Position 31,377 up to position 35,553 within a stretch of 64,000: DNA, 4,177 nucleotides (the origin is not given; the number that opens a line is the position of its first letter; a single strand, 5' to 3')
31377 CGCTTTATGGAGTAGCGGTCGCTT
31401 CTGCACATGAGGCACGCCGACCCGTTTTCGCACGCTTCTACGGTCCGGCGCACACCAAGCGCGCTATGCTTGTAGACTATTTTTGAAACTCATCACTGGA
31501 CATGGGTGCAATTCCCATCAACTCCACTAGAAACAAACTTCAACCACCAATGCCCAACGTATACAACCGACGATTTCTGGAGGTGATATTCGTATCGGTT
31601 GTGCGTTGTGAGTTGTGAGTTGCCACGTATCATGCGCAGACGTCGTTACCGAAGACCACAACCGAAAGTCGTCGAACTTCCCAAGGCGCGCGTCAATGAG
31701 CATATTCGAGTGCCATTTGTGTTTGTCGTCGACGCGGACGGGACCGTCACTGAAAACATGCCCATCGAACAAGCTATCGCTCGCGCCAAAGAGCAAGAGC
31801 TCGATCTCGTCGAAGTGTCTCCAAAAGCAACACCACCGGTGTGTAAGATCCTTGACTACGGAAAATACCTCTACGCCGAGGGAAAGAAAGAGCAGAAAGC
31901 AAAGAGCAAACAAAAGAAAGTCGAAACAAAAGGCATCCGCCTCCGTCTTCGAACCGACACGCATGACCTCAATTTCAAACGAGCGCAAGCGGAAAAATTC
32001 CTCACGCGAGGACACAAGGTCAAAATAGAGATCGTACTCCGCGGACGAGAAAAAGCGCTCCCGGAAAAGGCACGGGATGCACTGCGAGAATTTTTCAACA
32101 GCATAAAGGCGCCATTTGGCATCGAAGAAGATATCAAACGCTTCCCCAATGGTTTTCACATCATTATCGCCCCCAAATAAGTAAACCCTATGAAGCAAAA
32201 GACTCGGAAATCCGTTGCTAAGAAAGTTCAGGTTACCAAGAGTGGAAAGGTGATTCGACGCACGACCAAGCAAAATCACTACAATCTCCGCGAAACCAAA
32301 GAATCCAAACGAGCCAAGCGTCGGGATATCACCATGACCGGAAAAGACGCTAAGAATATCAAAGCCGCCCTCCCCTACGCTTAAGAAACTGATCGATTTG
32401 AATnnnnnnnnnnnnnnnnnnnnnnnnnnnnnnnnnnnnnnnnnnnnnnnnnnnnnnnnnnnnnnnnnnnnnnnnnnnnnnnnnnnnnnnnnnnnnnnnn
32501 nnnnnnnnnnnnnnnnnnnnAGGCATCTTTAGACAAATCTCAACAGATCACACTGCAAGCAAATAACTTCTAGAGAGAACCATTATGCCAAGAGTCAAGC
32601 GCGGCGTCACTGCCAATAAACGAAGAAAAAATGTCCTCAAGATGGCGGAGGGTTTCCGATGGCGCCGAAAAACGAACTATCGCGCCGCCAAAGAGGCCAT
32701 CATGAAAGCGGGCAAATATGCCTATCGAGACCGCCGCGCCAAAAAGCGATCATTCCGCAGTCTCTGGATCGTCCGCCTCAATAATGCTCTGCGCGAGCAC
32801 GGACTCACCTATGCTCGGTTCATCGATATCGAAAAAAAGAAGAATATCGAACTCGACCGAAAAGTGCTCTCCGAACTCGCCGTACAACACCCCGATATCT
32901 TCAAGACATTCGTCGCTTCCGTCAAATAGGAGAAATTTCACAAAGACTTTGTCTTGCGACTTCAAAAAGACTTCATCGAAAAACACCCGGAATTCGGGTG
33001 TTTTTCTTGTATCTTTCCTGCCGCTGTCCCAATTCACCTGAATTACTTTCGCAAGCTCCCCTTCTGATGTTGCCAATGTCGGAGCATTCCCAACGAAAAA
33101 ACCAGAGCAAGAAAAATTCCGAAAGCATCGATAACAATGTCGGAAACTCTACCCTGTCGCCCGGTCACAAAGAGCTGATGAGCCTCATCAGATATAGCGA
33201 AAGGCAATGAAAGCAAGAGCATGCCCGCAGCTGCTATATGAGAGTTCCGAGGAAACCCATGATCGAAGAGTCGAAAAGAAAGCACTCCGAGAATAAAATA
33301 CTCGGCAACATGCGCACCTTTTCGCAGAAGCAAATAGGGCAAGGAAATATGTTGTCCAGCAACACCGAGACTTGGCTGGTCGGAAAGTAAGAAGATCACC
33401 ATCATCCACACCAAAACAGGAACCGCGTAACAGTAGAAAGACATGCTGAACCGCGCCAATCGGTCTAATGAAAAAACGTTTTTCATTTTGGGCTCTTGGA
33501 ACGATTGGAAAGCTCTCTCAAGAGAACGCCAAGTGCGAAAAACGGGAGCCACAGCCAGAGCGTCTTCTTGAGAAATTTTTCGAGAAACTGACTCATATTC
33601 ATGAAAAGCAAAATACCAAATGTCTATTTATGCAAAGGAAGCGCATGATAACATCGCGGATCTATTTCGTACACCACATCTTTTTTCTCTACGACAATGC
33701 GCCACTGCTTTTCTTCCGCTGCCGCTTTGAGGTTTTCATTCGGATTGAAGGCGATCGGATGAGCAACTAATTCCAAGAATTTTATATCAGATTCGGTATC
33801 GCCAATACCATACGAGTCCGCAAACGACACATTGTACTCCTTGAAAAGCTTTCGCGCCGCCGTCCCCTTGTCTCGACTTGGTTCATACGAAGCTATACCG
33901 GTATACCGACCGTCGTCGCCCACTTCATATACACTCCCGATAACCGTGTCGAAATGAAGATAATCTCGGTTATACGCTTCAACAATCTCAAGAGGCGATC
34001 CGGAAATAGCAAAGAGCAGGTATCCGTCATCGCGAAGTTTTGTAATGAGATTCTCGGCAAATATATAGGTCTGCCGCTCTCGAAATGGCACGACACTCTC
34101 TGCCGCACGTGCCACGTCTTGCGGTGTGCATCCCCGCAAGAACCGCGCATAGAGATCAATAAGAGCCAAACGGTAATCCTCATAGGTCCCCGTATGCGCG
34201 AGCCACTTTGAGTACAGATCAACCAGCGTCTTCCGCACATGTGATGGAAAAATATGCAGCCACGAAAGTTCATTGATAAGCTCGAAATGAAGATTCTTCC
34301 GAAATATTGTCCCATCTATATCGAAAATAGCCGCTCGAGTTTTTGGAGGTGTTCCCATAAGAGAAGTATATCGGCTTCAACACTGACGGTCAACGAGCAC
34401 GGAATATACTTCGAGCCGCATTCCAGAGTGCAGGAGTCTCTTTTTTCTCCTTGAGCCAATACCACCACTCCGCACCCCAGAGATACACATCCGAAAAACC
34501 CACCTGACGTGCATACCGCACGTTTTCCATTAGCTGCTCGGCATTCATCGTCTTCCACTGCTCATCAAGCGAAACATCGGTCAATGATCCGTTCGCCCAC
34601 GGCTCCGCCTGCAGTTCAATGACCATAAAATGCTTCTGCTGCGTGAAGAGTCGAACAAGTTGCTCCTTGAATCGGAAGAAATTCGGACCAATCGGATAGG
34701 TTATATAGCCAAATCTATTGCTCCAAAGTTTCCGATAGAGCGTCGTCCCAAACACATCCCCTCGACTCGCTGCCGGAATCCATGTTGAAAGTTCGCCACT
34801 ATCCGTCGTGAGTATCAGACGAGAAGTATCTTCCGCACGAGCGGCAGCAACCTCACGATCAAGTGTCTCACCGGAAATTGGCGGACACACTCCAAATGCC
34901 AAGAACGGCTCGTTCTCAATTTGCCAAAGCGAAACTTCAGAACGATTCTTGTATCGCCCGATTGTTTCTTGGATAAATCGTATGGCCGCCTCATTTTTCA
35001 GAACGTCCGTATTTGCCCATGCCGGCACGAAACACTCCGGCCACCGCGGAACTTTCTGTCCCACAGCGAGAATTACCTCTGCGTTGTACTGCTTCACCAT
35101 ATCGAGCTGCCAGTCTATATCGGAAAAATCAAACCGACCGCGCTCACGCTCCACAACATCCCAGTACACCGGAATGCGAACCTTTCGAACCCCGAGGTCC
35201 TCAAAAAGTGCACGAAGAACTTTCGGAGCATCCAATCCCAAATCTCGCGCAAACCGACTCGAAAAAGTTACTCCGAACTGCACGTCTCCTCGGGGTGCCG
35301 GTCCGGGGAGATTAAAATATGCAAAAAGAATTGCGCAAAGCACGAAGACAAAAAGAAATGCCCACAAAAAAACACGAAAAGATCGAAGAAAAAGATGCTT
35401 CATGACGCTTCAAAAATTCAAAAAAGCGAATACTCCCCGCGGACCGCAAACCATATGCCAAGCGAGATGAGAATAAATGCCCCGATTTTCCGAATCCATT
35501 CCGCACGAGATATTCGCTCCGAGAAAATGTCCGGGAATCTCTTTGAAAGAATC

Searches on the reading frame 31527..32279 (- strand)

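Call 62: search_protein_families(library=pfam, proteins=[window:31527-32279:-], max_evalue=0.001)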
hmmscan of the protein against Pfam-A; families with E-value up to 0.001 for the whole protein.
window:31527-32279:- (250 aa): 1 family
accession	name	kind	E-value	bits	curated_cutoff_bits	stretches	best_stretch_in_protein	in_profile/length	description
PF21336.3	ANM3_zf-C2H2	-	0.00055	20.2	27.2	0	69-81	1-13/18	Protein arginine N-methyltransferase 3, C2H2 zinc finger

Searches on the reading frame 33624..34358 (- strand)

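Call 62: search_protein_families(library=pfam, proteins=[window:33624-34358:-], max_evalue=0.001)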
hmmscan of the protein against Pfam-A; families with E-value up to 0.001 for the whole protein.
window:33624-34358:- (244 aa): 3 families
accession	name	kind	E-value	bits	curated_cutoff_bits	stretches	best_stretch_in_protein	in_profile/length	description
PF12710.13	HAD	-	4.7e-17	63.5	27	1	10-196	1-189/189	haloacid dehalogenase-like hydrolase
PF00702.32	Hydrolase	-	3.6e-08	34.5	26.4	1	8-196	2-188/191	haloacid dehalogenase-like hydrolase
PF08282.18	Hydrolase_3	-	3.1e-07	30.8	20.9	1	160-215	184-240/255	haloacid dehalogenase-like hydrolase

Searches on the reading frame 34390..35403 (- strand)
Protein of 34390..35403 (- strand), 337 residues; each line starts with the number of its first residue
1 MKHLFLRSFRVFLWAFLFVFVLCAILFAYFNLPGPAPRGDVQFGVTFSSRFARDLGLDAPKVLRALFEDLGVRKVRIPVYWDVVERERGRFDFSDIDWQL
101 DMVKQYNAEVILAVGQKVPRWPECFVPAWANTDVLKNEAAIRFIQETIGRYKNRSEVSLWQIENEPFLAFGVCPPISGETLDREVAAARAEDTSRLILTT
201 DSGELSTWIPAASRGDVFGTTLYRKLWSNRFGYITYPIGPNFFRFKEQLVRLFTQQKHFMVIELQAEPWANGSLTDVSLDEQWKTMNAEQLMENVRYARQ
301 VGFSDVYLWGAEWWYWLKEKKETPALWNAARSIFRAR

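Call 62: search_protein_families(library=pfam, proteins=[window:34390-35403:-], max_evalue=0.001)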
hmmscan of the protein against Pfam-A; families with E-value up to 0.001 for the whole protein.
window:34390-35403:- (337 aa): 2 families
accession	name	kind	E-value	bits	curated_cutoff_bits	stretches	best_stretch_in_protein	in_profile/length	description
PF02449.21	Glyco_hydro_42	-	6.1e-07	29.6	21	0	66-121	18-75/376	Beta-galactosidase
PF00150.24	Cellulase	-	0.00076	19.5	23.5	0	65-168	28-132/272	Cellulase (glycosyl hydrolase family 5)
